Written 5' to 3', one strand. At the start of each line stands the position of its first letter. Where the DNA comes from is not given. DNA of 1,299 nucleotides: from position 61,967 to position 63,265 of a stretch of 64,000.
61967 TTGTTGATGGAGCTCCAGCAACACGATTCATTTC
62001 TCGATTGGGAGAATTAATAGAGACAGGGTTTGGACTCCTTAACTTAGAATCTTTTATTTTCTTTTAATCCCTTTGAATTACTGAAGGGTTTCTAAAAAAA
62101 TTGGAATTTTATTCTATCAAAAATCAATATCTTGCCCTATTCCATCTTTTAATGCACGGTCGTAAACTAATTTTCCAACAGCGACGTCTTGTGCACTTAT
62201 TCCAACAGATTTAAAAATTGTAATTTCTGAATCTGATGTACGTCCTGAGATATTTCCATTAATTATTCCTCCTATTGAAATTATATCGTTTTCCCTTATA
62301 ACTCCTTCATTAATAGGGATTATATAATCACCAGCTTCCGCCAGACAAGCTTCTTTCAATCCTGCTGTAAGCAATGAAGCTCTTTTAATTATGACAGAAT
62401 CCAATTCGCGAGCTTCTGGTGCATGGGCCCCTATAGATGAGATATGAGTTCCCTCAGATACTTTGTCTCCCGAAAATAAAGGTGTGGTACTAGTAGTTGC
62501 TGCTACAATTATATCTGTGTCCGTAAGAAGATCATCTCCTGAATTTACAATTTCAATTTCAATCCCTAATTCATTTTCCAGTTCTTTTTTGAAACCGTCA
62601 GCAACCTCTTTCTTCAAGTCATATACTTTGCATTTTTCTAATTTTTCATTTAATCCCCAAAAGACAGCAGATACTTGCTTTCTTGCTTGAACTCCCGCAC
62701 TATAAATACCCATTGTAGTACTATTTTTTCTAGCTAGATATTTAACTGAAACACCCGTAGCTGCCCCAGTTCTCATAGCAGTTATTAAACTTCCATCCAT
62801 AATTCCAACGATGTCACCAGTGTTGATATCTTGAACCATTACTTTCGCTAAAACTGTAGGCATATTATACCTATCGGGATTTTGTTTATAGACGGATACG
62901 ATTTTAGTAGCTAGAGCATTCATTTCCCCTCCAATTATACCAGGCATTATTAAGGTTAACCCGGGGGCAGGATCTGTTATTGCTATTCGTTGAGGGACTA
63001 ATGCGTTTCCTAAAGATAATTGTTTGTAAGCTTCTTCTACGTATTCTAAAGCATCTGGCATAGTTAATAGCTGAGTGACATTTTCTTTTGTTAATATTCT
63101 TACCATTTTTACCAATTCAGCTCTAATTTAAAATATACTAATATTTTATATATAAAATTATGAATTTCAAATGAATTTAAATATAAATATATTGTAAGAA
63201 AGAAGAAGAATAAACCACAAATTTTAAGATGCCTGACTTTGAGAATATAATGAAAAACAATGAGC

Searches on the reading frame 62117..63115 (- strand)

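Call 44: search_protein_families(library=pfam, proteins=[window:62117-63115:-], max_evalue=0.0001)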
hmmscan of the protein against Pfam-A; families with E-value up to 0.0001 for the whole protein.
window:62117-63115:- (332 aa): 1 family
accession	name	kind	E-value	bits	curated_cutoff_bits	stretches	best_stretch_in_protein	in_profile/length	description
PF02423.21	OCD_Mu_crystall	-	4.9e-71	239.7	24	1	7-323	5-312/314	Ornithine cyclodeaminase/mu-crystallin family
